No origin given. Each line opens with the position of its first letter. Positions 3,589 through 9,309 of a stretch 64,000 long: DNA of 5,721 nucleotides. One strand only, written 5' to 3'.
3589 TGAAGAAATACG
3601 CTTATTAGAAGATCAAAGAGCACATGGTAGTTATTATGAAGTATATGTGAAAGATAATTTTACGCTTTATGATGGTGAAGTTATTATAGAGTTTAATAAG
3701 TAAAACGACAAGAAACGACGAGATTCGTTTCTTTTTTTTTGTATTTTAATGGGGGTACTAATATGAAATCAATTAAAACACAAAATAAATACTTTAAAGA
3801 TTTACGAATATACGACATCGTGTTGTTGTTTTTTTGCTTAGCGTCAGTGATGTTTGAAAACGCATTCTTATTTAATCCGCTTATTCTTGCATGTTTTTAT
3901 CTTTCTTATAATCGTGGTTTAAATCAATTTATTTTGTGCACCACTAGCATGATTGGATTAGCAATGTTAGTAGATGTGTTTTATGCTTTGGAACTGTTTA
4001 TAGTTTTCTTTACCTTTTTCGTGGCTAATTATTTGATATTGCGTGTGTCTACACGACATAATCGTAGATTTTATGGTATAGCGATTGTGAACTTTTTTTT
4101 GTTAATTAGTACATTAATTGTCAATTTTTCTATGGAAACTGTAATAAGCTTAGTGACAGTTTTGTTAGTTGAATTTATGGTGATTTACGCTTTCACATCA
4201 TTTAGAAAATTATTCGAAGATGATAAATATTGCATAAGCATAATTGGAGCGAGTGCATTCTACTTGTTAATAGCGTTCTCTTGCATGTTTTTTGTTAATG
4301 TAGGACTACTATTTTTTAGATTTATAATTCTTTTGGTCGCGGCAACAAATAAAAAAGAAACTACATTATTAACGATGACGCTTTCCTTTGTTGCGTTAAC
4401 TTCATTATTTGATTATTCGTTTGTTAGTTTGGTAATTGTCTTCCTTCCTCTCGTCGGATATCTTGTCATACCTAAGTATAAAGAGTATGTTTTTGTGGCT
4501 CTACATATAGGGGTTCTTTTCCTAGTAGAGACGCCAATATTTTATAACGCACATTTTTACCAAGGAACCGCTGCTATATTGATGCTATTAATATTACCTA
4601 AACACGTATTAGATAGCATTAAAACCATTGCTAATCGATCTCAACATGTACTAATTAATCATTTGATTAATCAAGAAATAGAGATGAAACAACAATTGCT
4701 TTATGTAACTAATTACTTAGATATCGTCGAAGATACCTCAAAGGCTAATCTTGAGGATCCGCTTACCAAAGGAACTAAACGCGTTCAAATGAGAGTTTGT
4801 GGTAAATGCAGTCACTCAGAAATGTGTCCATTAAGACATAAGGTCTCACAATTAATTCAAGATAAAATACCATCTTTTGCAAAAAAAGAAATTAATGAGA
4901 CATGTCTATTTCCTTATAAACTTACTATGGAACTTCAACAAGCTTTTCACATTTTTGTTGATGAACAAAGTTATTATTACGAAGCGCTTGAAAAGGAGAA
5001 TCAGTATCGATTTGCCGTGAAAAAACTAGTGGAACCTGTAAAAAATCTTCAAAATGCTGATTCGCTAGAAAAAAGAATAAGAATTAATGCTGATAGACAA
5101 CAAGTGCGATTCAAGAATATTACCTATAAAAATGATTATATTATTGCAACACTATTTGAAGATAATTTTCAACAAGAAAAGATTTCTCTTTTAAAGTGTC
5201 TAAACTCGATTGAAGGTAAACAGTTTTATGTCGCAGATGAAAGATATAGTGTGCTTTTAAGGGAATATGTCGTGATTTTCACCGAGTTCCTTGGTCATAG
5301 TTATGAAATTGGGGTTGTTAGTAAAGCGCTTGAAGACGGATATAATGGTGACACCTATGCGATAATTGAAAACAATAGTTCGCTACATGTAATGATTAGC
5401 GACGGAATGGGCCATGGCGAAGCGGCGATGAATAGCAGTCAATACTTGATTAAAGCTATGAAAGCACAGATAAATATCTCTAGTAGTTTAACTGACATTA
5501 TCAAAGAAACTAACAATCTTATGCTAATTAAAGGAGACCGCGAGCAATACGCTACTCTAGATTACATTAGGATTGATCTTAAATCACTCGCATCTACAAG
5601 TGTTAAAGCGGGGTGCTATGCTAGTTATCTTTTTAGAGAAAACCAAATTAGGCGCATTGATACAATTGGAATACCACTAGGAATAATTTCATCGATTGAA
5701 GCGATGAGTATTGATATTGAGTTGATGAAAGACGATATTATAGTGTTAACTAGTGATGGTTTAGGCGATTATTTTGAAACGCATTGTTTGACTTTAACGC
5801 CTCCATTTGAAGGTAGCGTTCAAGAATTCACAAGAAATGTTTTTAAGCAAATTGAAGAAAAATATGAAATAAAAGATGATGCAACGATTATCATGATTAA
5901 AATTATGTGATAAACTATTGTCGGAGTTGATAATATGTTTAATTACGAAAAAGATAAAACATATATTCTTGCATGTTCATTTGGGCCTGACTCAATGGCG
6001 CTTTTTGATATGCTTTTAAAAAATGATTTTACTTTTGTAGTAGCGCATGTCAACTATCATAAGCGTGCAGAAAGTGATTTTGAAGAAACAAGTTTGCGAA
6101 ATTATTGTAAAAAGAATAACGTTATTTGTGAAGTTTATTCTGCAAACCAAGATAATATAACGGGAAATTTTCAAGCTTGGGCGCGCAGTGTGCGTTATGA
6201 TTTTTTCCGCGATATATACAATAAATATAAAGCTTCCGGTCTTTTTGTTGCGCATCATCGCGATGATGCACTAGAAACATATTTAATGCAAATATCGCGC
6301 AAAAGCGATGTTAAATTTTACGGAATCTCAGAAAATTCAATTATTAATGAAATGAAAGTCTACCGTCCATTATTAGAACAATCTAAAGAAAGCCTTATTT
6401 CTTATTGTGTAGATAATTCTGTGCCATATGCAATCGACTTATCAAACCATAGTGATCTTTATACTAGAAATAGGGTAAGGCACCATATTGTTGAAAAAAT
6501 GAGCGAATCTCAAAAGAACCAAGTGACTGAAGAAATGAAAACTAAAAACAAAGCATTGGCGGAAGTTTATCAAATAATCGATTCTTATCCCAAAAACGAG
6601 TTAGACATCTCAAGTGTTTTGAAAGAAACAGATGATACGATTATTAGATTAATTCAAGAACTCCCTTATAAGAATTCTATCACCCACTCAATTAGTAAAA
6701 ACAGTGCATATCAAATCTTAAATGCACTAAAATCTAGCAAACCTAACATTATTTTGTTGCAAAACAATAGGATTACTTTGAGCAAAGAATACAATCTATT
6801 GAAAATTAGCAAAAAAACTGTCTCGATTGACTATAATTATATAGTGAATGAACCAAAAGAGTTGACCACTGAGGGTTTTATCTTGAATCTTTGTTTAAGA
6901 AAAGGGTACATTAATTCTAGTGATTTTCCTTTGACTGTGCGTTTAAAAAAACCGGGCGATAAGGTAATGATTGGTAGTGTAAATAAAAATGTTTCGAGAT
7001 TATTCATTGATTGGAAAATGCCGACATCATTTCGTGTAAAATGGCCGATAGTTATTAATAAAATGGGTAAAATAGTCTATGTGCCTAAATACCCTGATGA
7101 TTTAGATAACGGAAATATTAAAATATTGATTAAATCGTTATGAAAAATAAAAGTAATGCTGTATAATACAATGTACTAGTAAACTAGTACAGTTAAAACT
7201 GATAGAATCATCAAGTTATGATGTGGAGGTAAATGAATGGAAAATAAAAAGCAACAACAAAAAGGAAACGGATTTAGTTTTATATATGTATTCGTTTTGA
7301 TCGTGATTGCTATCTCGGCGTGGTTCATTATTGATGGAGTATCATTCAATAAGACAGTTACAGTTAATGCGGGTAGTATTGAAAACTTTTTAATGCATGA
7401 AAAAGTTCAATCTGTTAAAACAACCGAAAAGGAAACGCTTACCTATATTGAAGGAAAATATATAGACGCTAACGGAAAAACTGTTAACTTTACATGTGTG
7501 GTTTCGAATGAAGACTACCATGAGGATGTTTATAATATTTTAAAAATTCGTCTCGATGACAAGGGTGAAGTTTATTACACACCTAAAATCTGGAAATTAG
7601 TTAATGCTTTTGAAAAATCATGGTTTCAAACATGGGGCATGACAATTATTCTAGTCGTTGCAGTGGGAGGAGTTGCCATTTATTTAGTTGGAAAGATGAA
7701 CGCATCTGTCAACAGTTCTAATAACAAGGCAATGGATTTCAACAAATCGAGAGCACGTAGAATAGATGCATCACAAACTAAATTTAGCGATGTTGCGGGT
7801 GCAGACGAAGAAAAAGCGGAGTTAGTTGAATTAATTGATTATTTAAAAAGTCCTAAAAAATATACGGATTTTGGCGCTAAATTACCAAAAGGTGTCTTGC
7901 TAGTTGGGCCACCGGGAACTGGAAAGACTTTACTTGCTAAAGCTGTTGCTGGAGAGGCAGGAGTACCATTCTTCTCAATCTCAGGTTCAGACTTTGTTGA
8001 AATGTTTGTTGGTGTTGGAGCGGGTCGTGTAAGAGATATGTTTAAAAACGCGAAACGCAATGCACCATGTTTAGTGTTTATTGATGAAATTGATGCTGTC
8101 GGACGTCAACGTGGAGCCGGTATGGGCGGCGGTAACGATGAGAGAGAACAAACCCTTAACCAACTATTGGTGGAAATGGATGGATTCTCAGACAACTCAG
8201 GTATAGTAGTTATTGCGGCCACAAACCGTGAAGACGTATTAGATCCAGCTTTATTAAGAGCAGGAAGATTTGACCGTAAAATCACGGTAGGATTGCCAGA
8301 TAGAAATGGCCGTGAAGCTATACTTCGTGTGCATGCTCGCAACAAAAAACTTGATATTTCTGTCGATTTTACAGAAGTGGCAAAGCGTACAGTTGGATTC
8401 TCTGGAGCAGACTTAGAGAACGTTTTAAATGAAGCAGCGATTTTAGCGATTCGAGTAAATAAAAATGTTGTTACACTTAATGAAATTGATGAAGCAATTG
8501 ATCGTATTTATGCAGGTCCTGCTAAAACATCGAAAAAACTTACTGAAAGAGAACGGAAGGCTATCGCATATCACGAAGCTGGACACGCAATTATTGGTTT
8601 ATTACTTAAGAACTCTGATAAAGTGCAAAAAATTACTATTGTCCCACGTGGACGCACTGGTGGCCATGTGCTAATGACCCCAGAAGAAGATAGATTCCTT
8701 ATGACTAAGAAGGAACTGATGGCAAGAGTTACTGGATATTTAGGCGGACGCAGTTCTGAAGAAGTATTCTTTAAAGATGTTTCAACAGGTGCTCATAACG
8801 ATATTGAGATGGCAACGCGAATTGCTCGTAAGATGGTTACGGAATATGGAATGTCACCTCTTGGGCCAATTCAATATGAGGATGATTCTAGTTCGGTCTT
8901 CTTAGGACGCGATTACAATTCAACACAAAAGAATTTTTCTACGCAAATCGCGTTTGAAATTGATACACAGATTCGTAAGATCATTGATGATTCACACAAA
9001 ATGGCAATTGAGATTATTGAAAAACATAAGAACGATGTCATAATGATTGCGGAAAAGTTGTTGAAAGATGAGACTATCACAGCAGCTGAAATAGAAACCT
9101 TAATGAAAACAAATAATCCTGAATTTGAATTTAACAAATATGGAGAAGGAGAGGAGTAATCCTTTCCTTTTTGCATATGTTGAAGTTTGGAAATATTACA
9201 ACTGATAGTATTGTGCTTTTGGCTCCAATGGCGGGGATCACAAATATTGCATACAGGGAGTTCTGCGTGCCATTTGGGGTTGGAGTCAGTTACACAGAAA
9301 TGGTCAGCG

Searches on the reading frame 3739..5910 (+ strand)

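Call 21: search_protein_families(library=pfam, proteins=[window:3739-5910:+], max_evalue=0.00001)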
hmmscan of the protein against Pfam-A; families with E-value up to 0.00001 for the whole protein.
window:3739-5910:+ (723 aa): 1 family
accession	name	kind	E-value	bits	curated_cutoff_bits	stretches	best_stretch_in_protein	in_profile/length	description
PF07228.17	SpoIIE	-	4e-22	79.5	25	1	547-722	3-191/192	Stage II sporulation protein E (SpoIIE)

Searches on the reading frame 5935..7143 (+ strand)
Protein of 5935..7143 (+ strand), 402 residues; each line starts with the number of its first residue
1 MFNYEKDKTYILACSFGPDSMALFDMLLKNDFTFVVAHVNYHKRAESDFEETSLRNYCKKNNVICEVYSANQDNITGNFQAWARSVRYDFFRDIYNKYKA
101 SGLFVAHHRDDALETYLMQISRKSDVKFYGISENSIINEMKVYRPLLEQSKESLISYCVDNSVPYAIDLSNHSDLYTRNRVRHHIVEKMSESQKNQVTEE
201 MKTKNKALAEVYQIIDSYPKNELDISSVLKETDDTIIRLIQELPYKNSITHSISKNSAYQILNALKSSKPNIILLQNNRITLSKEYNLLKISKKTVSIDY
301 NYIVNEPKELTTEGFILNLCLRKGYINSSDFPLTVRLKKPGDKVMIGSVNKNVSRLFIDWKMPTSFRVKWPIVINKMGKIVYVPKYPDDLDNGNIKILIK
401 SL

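Call 21: search_protein_families(library=pfam, proteins=[window:5935-7143:+], max_evalue=0.00001)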
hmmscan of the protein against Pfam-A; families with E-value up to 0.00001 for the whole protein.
window:5935-7143:+ (402 aa): 1 family
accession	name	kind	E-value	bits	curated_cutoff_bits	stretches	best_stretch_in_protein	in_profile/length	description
PF01171.26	ATP_bind_3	-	2.6e-50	171.1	27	1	10-183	2-181/182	PP-loop family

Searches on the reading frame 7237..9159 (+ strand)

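Call 21: search_protein_families(library=pfam, proteins=[window:7237-9159:+], max_evalue=0.00001)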
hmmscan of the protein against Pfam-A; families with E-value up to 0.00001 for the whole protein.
window:7237-9159:+ (640 aa): 3 families
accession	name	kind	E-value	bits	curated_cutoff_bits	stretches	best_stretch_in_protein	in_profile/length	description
PF01434.24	Peptidase_M41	-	5.6e-67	225.8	29.9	1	435-621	3-190/191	Peptidase family M41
PF00004.35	AAA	-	5.5e-49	166.4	21.2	1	220-352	1-130/131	ATPase family associated with various cellular activities (AAA)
PF17862.7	AAA_lid_3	-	2.4e-13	49.8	27.2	1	375-418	1-44/45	AAA+ lid domain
